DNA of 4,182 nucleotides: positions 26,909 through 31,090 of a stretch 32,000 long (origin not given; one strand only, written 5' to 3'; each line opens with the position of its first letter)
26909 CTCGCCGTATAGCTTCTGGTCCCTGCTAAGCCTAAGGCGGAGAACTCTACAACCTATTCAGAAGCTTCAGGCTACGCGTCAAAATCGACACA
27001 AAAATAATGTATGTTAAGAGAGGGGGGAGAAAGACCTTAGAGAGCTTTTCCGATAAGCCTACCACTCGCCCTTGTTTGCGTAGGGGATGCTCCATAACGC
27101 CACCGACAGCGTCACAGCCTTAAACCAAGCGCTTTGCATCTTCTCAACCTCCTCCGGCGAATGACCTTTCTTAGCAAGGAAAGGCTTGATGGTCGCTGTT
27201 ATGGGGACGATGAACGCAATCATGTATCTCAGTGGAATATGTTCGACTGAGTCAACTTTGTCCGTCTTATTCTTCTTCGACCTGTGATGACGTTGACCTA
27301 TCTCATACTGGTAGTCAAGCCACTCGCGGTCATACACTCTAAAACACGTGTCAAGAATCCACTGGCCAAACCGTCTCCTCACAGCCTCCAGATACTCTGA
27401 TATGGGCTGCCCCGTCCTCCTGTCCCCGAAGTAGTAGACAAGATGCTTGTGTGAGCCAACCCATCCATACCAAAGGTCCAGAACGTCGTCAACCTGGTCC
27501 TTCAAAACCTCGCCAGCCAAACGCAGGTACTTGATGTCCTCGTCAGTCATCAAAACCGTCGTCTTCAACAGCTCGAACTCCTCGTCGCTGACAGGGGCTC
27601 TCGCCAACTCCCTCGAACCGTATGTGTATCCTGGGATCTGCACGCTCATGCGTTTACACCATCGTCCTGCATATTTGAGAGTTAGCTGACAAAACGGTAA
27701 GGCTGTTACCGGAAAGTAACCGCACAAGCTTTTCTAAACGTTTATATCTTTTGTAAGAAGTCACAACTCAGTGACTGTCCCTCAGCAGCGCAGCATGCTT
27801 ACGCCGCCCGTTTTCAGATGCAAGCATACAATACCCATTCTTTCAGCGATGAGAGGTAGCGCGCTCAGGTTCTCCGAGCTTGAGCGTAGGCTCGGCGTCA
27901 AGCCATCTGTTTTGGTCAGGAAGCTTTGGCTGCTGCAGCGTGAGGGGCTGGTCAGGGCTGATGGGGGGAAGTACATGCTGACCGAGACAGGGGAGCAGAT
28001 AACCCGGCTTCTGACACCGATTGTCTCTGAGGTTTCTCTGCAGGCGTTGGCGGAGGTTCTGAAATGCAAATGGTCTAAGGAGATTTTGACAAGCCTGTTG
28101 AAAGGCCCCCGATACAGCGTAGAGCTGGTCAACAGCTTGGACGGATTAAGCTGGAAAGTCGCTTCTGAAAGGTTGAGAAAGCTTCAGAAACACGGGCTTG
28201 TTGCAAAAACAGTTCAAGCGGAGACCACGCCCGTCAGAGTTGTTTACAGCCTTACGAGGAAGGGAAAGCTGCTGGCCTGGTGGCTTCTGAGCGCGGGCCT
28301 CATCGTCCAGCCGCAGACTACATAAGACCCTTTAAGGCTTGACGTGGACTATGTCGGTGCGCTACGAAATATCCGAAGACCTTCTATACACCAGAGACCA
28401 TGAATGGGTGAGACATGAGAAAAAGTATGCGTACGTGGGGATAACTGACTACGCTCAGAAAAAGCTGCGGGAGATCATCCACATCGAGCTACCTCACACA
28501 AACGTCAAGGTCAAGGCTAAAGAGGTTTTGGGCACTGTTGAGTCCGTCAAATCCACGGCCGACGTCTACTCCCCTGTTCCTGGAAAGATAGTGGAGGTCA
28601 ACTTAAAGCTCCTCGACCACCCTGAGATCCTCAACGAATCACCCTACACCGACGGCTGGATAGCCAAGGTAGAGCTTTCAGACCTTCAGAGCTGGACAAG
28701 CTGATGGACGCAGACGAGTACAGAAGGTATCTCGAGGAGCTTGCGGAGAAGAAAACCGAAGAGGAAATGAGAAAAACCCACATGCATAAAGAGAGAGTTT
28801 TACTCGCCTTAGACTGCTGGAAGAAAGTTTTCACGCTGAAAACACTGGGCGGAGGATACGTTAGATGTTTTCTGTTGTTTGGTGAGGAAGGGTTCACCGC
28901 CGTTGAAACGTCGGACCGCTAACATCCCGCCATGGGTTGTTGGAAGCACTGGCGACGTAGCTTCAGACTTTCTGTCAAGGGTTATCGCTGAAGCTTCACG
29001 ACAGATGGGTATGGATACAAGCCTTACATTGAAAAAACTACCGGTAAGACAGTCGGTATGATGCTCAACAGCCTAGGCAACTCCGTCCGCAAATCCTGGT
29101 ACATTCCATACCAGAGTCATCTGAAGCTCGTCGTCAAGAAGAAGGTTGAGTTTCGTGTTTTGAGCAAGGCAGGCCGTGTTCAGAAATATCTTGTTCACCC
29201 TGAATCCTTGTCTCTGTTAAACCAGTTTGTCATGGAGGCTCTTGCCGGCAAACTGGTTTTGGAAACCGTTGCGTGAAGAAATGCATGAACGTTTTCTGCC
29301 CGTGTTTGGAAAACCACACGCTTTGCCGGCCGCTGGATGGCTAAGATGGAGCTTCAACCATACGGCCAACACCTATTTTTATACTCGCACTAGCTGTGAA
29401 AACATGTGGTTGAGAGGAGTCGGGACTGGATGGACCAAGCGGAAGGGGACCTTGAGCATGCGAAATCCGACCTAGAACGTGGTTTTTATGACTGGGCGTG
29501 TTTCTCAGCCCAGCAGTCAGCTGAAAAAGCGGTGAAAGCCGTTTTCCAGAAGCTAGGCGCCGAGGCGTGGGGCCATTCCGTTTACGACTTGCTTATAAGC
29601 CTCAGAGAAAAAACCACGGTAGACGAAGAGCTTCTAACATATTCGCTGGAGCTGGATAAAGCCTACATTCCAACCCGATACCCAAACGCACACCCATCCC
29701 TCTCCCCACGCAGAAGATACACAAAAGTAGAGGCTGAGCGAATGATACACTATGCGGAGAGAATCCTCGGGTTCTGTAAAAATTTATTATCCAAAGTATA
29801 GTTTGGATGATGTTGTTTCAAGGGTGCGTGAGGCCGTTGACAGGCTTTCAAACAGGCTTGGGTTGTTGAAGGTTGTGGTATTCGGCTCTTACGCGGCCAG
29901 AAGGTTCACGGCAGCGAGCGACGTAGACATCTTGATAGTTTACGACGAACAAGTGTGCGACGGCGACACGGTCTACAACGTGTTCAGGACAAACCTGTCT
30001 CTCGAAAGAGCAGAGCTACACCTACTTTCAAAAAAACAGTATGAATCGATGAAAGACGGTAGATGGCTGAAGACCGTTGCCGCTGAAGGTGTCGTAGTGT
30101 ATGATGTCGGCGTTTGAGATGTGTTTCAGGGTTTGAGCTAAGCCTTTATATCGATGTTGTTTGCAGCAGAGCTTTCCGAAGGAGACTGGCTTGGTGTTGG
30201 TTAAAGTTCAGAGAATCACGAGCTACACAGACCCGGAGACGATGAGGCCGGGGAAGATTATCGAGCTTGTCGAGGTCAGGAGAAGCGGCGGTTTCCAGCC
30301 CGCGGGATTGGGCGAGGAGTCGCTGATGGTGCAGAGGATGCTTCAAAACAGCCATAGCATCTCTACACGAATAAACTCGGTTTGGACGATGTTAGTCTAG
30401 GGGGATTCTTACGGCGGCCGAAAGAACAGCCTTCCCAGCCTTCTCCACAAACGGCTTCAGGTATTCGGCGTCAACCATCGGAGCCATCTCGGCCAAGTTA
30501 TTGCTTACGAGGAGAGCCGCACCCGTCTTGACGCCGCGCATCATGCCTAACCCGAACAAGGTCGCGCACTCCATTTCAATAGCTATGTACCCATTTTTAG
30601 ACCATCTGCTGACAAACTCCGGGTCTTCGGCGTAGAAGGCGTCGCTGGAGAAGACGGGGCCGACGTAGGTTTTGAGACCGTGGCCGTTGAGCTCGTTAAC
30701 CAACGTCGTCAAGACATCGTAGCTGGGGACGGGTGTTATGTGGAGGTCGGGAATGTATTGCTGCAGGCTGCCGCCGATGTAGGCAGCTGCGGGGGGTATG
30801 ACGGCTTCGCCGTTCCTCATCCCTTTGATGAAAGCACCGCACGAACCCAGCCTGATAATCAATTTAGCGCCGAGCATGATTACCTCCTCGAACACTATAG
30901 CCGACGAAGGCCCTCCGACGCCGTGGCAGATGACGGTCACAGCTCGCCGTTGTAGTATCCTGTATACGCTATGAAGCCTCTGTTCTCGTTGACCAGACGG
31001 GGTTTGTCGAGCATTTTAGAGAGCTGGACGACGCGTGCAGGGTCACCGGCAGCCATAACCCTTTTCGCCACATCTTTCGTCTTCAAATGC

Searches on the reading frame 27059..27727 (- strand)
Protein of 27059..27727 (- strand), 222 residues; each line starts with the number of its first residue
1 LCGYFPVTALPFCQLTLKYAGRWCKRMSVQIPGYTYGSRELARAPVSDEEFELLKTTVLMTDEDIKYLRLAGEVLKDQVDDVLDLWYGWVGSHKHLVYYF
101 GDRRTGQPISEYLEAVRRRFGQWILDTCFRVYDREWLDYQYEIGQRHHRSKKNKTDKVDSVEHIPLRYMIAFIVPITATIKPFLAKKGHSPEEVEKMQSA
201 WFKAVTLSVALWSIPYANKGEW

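Call 59: search_protein_families(library=pfam, proteins=[window:27059-27727:-], max_evalue=0.001)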
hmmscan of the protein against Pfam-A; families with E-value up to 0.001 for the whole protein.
window:27059-27727:- (222 aa): 1 family
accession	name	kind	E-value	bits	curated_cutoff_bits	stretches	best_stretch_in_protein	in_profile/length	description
PF11563.14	Protoglobin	-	5.3e-35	121.2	25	1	48-221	2-157/158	Protoglobin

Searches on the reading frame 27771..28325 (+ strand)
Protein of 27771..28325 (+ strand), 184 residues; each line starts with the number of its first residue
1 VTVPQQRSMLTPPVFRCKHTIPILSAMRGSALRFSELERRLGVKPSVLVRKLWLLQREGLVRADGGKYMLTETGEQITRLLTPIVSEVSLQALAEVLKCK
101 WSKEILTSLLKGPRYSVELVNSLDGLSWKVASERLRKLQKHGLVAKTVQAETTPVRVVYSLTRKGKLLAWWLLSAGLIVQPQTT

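Call 59: search_protein_families(library=pfam, proteins=[window:27771-28325:+], max_evalue=0.001)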
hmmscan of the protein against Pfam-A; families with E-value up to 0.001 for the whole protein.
window:27771-28325:+ (184 aa): 9 families
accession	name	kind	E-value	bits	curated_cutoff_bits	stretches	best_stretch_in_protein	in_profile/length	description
PF01638.23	HxlR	-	1e-18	67.4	20.8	2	97-169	2-73/91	HxlR-like helix-turn-helix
PF25213.1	HVO_A0261_N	-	8.4e-12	45.3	35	1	16-89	9-82/86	HVO_A0261 N-terminal domain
PF01022.26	HTH_5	-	1.6e-08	34.7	22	0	104-146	6-47/47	Bacterial regulatory protein, arsR family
PF14947.12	HTH_45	-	1.7e-08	34.8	25.5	0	23-82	11-70/77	Winged helix-turn-helix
PF03551.20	PadR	-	1.6e-06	28.4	27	1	105-166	1-70/75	Transcriptional regulator PadR-like family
PF12802.13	MarR_2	-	4.7e-05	23.9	27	0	23-62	10-51/61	MarR family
PF12840.13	HTH_20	-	6.4e-05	23.3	27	0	110-145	13-49/51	Helix-turn-helix domain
PF02082.26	Rrf2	-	0.0003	21.4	30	0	26-78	17-73/132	Iron-dependent Transcriptional regulator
PF24270.1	HTH_Cmi2_C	-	0.00043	21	27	0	22-68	79-125/125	Cmi2, C-terminal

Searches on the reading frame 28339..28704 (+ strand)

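Call 59: search_protein_families(library=pfam, proteins=[window:28339-28704:+], max_evalue=0.001)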
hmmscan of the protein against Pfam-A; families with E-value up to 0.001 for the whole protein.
window:28339-28704:+ (121 aa): 1 family
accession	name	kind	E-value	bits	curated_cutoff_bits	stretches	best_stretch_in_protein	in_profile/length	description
PF01597.25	GCV_H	-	1.3e-37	128.9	22.2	1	15-118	1-105/122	Glycine cleavage H-protein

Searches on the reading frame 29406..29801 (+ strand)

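Call 59: search_protein_families(library=pfam, proteins=[window:29406-29801:+], max_evalue=0.001)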
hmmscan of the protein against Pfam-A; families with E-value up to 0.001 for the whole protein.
window:29406-29801:+ (131 aa): 1 family
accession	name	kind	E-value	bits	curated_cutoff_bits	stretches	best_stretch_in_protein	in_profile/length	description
PF05168.19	HEPN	-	2.4e-35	121.6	22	1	6-126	2-116/117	HEPN domain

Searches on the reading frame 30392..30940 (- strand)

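Call 59: search_protein_families(library=pfam, proteins=[window:30392-30940:-], max_evalue=0.001)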
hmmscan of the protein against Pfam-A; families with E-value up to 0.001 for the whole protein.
window:30392-30940:- (182 aa): 1 family
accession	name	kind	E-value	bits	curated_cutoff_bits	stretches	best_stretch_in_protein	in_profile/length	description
PF01048.26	PNP_UDP_1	-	4.3e-26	92.2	25.1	1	2-174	45-226/233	Phosphorylase superfamily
